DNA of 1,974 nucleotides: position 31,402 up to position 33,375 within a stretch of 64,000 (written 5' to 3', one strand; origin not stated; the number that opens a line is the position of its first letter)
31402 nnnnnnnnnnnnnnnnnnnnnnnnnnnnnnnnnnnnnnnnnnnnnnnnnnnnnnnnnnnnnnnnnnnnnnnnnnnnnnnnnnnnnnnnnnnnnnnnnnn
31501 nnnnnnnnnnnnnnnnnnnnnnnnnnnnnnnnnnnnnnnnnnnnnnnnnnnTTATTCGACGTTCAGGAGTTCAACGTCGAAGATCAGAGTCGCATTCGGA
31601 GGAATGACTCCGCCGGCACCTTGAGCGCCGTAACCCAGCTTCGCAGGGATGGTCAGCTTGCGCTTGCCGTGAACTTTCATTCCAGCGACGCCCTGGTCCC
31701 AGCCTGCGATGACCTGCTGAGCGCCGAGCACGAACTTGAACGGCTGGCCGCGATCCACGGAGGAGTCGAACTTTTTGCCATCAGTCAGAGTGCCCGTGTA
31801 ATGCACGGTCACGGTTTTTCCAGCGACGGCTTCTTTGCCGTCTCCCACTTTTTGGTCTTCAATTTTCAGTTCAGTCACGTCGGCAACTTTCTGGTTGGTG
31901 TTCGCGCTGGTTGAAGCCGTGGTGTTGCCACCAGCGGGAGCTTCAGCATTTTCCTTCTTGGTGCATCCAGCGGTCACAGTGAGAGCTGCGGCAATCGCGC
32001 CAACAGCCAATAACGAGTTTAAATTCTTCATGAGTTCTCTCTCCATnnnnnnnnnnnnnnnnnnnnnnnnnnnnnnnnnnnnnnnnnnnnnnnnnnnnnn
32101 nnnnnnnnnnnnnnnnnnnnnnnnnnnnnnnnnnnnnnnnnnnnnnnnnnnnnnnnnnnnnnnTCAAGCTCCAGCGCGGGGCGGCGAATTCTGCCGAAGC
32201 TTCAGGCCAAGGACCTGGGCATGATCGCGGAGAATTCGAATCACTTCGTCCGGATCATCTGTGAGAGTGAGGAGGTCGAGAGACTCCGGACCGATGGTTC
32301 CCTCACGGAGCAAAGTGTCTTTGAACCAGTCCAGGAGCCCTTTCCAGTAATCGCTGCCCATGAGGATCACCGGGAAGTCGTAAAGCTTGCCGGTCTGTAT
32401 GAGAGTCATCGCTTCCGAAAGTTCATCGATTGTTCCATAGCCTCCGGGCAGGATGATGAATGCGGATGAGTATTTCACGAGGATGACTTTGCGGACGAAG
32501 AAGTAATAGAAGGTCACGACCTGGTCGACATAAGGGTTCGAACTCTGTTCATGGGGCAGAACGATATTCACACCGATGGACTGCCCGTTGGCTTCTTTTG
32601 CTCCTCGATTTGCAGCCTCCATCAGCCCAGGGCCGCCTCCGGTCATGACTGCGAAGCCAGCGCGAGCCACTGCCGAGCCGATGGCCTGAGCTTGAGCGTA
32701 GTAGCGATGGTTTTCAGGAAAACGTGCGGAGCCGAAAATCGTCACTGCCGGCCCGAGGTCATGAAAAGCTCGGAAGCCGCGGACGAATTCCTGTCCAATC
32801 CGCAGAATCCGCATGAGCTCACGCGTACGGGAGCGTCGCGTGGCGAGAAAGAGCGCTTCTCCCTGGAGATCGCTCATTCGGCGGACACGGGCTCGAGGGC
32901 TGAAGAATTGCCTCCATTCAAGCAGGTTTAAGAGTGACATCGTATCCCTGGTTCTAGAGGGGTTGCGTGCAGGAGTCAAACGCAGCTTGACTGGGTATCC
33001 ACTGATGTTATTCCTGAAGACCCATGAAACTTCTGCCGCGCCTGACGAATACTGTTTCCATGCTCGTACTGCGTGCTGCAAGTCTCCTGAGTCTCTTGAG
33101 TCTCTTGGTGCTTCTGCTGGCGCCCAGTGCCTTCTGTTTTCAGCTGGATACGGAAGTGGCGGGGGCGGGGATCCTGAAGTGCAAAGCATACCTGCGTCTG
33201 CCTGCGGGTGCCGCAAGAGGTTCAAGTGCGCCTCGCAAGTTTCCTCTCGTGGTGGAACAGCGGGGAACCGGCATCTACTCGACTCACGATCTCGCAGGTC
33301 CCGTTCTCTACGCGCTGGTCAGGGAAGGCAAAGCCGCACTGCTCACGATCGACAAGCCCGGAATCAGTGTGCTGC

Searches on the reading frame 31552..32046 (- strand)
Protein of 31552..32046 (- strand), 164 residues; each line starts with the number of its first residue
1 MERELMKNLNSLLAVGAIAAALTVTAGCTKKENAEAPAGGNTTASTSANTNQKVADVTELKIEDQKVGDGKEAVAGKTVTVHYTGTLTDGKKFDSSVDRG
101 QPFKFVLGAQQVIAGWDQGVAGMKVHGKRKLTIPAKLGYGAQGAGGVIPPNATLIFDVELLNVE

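Call 4: search_protein_families(library=pfam, proteins=[window:31552-32046:-], max_evalue=0.01)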
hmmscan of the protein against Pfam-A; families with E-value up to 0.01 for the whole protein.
window:31552-32046:- (164 aa): 1 family
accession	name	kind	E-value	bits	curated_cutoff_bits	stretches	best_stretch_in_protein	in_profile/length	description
PF00254.34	FKBP_C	-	5.9e-39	132.7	21.1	1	71-161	2-94/94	FKBP-type peptidyl-prolyl cis-trans isomerase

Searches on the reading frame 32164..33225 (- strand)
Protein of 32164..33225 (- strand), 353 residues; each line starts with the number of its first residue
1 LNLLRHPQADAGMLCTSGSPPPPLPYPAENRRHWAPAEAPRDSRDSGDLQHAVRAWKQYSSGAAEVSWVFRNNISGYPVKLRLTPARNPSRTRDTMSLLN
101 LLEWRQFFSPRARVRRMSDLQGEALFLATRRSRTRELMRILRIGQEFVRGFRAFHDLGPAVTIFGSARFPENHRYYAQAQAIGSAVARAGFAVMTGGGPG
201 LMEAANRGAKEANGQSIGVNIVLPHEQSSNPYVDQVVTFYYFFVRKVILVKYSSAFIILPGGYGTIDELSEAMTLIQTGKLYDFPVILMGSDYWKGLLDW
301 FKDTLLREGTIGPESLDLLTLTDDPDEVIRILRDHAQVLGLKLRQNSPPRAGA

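Call 4: search_protein_families(library=pfam, proteins=[window:32164-33225:-], max_evalue=0.01)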
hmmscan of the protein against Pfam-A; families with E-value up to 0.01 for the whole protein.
window:32164-33225:- (353 aa): 2 families
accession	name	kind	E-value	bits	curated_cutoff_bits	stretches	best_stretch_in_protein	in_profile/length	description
PF03641.19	Lysine_decarbox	-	3.2e-34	118.4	27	1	202-330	1-129/131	Possible lysine decarboxylase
PF18306.6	LDcluster4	-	3.4e-21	75.9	26.3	1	160-274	3-115/151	SLOG cluster4 family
